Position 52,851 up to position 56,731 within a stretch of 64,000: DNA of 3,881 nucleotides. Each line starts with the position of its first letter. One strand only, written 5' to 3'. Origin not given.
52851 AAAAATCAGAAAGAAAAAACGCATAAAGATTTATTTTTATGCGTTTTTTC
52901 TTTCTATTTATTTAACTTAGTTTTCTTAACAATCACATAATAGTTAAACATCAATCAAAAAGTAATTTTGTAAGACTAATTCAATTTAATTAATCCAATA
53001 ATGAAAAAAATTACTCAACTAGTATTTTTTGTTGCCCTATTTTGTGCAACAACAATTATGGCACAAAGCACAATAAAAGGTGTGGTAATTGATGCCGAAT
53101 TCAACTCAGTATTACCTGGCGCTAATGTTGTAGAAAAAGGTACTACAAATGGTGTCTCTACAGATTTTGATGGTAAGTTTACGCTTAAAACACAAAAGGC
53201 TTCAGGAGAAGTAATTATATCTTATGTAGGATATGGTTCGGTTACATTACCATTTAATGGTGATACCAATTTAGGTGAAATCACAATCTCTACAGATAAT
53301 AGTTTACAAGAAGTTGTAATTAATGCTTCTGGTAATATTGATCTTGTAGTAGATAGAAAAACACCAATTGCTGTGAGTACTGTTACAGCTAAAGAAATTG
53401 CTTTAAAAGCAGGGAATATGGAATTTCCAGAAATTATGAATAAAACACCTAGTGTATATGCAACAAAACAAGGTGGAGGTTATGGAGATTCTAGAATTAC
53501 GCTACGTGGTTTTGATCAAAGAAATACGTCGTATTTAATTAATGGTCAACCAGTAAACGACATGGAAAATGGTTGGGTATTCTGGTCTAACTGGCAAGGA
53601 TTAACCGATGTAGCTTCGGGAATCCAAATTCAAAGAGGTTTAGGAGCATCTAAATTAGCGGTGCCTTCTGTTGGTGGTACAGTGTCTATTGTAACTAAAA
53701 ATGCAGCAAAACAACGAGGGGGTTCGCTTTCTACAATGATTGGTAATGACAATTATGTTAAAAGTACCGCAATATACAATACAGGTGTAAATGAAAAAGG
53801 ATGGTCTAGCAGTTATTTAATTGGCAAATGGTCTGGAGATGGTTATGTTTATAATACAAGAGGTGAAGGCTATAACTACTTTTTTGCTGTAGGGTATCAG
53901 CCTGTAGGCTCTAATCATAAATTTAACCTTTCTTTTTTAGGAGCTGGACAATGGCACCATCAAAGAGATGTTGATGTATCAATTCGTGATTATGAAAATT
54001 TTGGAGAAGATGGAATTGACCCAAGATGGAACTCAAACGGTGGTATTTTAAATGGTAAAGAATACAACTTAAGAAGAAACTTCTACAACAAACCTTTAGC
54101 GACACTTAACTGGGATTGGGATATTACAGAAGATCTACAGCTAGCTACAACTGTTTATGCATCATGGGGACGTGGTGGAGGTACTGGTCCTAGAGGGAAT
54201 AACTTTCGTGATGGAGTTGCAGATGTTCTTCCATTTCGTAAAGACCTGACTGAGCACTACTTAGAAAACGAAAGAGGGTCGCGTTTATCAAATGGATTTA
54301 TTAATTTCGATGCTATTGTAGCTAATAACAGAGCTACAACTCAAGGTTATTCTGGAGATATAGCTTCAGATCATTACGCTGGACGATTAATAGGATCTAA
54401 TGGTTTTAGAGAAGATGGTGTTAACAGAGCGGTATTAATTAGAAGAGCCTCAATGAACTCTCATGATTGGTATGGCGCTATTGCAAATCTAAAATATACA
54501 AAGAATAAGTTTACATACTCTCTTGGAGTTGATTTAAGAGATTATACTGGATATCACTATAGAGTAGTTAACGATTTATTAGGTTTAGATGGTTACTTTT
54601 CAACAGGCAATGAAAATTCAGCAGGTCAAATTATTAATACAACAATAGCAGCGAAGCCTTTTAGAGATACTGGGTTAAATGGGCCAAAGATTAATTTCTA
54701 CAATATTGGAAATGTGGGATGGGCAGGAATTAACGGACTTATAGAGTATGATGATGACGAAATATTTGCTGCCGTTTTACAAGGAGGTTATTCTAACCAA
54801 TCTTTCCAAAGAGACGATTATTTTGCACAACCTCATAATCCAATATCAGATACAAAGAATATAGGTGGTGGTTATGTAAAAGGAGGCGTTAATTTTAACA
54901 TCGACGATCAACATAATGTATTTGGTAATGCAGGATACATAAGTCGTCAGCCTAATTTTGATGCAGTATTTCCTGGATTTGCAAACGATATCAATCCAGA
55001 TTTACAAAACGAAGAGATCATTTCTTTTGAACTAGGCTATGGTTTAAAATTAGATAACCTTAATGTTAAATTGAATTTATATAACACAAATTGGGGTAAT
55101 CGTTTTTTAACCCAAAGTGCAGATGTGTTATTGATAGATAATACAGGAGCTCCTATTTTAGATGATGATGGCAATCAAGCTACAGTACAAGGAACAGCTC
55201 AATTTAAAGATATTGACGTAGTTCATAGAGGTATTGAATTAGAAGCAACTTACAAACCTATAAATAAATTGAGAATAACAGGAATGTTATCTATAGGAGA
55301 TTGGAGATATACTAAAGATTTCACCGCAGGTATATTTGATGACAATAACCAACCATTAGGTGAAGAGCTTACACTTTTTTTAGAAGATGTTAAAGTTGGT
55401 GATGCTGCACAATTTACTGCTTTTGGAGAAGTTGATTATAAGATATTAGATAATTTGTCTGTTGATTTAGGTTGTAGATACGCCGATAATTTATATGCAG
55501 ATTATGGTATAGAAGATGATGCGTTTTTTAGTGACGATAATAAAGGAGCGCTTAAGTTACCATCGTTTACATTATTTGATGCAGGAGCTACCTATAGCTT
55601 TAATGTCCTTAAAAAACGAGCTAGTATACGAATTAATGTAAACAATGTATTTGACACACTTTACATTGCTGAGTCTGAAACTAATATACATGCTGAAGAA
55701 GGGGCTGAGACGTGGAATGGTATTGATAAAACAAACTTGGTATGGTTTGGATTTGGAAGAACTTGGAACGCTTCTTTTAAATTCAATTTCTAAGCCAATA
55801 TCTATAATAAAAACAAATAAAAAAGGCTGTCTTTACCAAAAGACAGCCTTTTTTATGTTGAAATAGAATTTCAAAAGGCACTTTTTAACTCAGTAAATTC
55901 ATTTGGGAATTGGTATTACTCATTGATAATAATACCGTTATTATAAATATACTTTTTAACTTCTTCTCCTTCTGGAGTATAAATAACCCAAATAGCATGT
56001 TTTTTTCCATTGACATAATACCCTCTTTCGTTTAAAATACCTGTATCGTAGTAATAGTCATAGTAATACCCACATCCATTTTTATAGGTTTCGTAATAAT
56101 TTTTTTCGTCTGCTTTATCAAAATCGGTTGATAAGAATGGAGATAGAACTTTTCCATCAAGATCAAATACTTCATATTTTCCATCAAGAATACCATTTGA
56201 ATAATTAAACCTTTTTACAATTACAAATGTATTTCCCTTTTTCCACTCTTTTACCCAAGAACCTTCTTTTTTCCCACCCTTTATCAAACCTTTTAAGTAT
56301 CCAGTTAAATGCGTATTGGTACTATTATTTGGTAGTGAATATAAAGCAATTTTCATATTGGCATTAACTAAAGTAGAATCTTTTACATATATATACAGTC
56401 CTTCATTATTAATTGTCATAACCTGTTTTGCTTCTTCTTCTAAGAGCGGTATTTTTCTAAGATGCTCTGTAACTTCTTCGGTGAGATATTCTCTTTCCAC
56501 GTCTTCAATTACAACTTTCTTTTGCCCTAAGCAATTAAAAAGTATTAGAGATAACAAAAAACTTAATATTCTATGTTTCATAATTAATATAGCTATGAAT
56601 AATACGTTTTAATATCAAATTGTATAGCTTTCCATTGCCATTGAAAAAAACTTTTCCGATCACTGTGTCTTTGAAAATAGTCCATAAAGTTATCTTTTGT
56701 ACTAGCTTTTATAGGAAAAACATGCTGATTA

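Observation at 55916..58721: Orphan Hcp/TssD-like carrier, 107-aa ORF, metzincin-motif toxin candidate and exported YwqK/MORN-type immunity candidate in one compact operon, with no secretion machinery nearby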

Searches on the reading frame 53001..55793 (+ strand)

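Call 19: search_protein_families(library=pfam, proteins=[window:53001-55793:+], max_evalue=0.001)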
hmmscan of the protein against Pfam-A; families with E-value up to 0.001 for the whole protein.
window:53001-55793:+ (930 aa): 4 families
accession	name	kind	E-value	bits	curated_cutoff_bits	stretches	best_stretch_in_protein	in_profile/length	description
PF00593.30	TonB_dep_Rec_b-barrel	-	1.5e-16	61.8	27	1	447-883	64-436/436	TonB dependent receptor-like, beta-barrel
PF13715.12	CarbopepD_reg_2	-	1.4e-14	54.3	32.2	1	25-107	1-88/88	CarboxypepD_reg-like domain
PF07715.20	Plug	-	7.1e-12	46.2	23.9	1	119-220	3-100/107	TonB-dependent Receptor Plug Domain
PF13620.12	CarboxypepD_reg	-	1.4e-07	32.2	32.3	1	24-83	1-64/82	Carboxypeptidase regulatory-like domain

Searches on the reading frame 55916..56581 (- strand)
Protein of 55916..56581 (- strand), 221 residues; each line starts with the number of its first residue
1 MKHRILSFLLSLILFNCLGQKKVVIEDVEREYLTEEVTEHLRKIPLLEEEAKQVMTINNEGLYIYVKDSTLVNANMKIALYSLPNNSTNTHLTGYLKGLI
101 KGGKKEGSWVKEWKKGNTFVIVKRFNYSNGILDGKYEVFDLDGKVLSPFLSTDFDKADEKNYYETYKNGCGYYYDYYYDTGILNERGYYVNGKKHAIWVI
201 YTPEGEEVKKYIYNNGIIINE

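Call 3: search_protein_families(library=pfam, proteins=[window:55916-56581:-], max_evalue=1)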
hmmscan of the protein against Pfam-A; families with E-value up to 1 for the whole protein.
window:55916-56581:- (221 aa): 1 family
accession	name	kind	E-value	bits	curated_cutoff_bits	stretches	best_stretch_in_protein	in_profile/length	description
PF12063.14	ATG1-like_MIT1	-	0.088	13.2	22.5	1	50-85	61-96/147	Atg1-like, MIT domain 1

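Call 4: search_protein_families(library=ncbifam, proteins=[window:55916-56581:-], max_evalue=1)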
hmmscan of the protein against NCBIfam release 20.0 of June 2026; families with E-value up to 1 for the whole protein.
window:55916-56581:- (221 aa): 0 families

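Call 9: search_protein_families(library=padloc, proteins=[window:55916-56581:-], max_evalue=1)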
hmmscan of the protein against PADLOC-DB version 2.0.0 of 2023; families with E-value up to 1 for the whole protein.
window:55916-56581:- (221 aa): 0 families

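Call 13: find_encoding_contigs(protein=window:55916-56581:-, flank=10000, max_places=6)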
Protein window:55916-56581:- (221 aa): no gene with exactly this product is on record in the collection.

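Call 22: search_solved_structures(query=window:55916-56581:-, max_evalue=10, show_alignments=2)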
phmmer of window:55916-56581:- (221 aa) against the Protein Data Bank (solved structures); distinct sequences matched with E-value up to 10: 1.
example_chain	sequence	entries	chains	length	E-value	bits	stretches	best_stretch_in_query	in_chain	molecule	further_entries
7byr_H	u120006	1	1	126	0.34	13.8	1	126-182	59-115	Ab23-Fab-Heavy Chain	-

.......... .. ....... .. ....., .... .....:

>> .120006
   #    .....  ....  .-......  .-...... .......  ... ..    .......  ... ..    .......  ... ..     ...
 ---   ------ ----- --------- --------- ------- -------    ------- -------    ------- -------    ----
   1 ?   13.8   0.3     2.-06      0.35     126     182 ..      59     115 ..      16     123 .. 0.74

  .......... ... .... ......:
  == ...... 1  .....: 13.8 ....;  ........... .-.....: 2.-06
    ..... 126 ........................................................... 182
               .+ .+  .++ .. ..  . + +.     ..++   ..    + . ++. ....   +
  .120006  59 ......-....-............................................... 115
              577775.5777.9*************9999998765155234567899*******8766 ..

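Call 24: find_homologous_proteins(query=window:55916-56581:-, max_evalue=0.001)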
Query window:55916-56581:- (221 aa): 4 proteins with E <= 0.001 among 1122 candidates.
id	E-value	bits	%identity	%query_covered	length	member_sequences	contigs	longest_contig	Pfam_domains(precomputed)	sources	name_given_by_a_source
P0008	1.4e-143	494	100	100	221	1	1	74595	-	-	-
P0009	4.6e-94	332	68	100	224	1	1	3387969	-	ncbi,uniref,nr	ncbi:hypothetical protein [Aquimarina aquimarini]|uniref:hypothetical protein n=1 Tax=Aquimarina aqu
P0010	7.5e-86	306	64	93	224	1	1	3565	-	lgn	-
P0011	7.9e-41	158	48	84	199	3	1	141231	-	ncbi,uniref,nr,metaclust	ncbi:hypothetical protein A8C32_17680 [Flavivirga aquatica]|uniref:Membrane-binding protein n=2 Tax=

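Call 25: find_encoding_contigs(protein=P0009, flank=10000, max_places=4)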
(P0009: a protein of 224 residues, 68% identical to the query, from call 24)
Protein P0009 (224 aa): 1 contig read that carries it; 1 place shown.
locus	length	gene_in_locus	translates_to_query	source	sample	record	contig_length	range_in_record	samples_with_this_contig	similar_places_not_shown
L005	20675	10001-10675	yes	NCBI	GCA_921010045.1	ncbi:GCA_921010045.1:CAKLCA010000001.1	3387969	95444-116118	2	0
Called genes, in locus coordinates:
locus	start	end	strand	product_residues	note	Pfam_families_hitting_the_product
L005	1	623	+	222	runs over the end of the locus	PF18735:HEPN_RiboL-PSP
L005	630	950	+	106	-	PF07411:DUF1508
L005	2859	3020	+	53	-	-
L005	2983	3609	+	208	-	-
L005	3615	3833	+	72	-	-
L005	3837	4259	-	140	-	PF01381:HTH_3, PF12844:HTH_19, PF13560:HTH_31 (faint)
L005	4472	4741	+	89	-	-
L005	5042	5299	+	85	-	-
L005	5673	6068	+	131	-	-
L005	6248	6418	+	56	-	-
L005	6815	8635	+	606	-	PF17642:TssD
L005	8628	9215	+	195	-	-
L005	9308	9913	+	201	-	-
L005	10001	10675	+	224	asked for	-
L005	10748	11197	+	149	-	-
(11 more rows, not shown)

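Call 47: search_protein_families(library=pfam, alignment_id=A5, max_evalue=0.1)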
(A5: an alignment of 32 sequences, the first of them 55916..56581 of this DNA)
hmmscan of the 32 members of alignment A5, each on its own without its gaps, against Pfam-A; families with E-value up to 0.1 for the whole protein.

A. member 1, window:55916-56581:- (221 aa): 1 family
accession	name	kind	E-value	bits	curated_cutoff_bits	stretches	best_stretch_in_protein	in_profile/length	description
PF12063.14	ATG1-like_MIT1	-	0.088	13.2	22.5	0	50-85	61-96/147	Atg1-like, MIT domain 1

B. families by the number of members that match (of 32 scanned): 9 families
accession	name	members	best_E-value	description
PF07661.19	MORN_2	11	6.3e-08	MORN repeat variant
PF18719.7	ArlS_N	1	0.017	ArlS sensor domain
PF04573.17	SPC22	1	0.019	Signal peptidase subunit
PF12912.12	N_NLPC_P60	1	0.024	NLPC_P60 stabilising domain, N term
PF07748.19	Glyco_hydro_38C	1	0.033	Glycosyl hydrolases family 38 C-terminal domain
PF08447.18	PAS_3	1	0.056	PAS fold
PF08139.17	LPAM_1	1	0.057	Prokaryotic membrane lipoprotein lipid attachment site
PF08014.17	MATCAP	1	0.06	Microtubule-associated tyrosine carboxypeptidase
PF12063.14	ATG1-like_MIT1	1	0.088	Atg1-like, MIT domain 1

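Call 48: search_solved_structures(query=A5, max_evalue=10, show_alignments=2)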
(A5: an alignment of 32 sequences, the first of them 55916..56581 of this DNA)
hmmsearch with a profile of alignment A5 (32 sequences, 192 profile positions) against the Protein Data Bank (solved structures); distinct sequences matched with E-value up to 10: 25.
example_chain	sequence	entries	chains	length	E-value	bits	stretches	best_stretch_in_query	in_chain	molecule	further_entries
11ts_A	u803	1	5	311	0.25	14.5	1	1-88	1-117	alpha/beta-hydrolase macrolide esterase EstT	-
6hpd_A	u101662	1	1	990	0.27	14.4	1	1-46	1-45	Beta-galactosidase (GH2)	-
6eom_A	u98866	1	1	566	0.46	13.7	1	1-65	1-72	MutT/NUDIX family protein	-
1i6x_A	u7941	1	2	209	0.62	13.3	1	12-111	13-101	CATABOLITE GENE ACTIVATOR PROTEIN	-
1o3q_A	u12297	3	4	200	0.7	13.1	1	12-111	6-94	CATABOLITE GENE ACTIVATOR PROTEIN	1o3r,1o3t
1o3s_A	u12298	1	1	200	0.7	13.1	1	12-111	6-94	CATABOLITE GENE ACTIVATOR PROTEIN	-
3fwe_A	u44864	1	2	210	0.71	13.1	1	12-111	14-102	Catabolite gene activator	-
1cgp_A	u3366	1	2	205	0.73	13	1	12-111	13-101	PROTEIN (CATABOLITE GENE ACTIVATOR PROTEIN (CAP))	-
1i5z_A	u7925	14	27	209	0.76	13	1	12-111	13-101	CATABOLITE GENE ACTIVATOR PROTEIN | CATABOLITE GENE ACTIVATOR PROTEIN (CAP) | PROTEIN (CATABOLITE GENE ACTIVATOR PROTEIN (CAP))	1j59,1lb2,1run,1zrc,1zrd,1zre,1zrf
1ruo_A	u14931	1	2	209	0.76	13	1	12-111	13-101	PROTEIN (CATABOLITE GENE ACTIVATOR PROTEIN (CAP))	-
4bh9_A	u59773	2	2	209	0.76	13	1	12-111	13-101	cAMP-activated global transcriptional regulator CRP | CAMP RECEPTOR PROTEIN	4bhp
1g6n_A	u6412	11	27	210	0.77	13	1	12-111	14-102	CATABOLITE GENE ACTIVATOR PROTEIN | PROTEIN (CATABOLITE GENE ACTIVATOR PROTEIN) | Catabolite gene activator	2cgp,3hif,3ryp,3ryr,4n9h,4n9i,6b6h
1hw5_A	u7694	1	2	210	0.77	12.9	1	12-111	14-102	CATABOLITE GENE ACTIVATOR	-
6dt4_A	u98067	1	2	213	0.77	12.9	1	12-111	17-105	Cyclic AMP receptor protein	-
1h3i_A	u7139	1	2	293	0.78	12.9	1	137-174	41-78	HISTONE H3 LYSINE 4 SPECIFIC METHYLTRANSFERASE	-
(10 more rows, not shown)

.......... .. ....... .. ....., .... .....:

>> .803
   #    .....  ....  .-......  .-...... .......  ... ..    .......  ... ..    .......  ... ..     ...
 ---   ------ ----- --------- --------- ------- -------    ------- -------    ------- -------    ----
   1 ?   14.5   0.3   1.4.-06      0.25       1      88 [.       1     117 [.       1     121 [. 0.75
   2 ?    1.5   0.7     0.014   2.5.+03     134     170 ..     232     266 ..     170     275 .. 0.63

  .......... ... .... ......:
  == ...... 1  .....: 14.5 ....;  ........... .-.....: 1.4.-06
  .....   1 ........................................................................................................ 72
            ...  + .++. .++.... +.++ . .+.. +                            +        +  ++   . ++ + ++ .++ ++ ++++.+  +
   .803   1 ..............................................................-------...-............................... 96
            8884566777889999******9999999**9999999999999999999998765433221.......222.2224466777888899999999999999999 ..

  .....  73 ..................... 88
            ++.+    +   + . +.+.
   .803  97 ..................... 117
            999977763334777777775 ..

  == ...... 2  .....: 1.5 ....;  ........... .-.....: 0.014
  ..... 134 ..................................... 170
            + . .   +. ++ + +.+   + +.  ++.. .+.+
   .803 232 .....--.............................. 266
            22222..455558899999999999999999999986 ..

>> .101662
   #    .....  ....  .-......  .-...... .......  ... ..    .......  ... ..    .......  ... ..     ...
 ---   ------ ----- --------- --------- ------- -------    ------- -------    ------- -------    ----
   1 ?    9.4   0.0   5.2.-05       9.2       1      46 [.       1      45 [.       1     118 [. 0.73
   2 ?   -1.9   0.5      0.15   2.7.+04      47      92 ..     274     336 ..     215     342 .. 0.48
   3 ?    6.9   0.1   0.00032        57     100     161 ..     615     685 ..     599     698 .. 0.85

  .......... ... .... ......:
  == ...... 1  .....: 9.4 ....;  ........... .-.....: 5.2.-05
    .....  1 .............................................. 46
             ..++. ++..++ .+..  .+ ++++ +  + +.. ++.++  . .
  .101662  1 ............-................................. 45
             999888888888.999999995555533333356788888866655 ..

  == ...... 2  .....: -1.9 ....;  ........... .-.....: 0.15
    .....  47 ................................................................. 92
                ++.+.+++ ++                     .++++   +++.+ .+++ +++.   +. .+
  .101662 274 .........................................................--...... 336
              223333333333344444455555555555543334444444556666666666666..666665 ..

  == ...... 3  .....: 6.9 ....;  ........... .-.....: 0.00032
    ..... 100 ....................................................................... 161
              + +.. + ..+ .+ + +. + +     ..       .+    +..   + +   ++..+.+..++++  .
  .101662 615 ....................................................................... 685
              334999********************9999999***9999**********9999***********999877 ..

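Call 68: predict_structure(alignment_id=A7)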
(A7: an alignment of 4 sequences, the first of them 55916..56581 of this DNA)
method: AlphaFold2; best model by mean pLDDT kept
length: 221 residues; sequences in the alignment: 4
mean_pLDDT: 39.3   pTM: 0.31
mean pLDDT of the five models: 39.3, 37.6, 35.4, 35.0, 32.4
residues with pLDDT >= 90: 0; 70-90: 0; 50-70: 51; < 50: 170
segments of 3 or more residues with pLDDT < 50: 14-105, 129-138, 145-193, 213-221
pLDDT, mean of each block of 10 residues (from residue 1): 57 39 27 24 23 22 25 31 35 45 50 53 53 45 44 31 35 35 44 49 53 45 37
secondary structure, 60 per line:
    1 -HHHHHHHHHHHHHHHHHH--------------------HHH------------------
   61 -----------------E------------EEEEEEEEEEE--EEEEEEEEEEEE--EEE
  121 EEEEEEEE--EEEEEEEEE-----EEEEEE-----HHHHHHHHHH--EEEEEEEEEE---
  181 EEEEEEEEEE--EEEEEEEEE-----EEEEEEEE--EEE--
elements in order: H2-19 E91-101 E104-115 E118-128 E131-139 E145-150 H156-165 E168-177 E181-190 E193-201 E207-214 E217-219

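Call 70: search_protein_families(library=ncbifam, alignment_id=A5, max_evalue=0.1)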
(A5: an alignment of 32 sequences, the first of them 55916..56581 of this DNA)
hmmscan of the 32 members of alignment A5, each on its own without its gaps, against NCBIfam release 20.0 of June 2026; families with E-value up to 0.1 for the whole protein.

A. member 1, window:55916-56581:- (221 aa): 0 families

B. families by the number of members that match (of 32 scanned): 9 families
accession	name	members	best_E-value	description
NF033566.1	adhes_LIC20035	10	1e-06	LIC20035 family adhesin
TIGR04183.1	Por_Secre_tail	2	0.0019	T9SS type A sorting domain-containing protein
NF011112.0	PRK14540.1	1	0.0056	nucleoside-diphosphate kinase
NF040597.1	carb_anhyd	1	0.014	carbonic anhydrase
NF052318.1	T9SS_sortase_N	1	0.015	type IX secretion system sortase PorU, long form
NF037945.1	holin_3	1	0.04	bacteriophage holin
NF010406.0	PRK13832.1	1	0.046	plasmid partitioning protein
TIGR02584.1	cas_NE0113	1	0.052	CRISPR-associated ring nuclease Csm6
TIGR00989.1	3a0801s07tom40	1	0.052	mitochondrial import receptor subunit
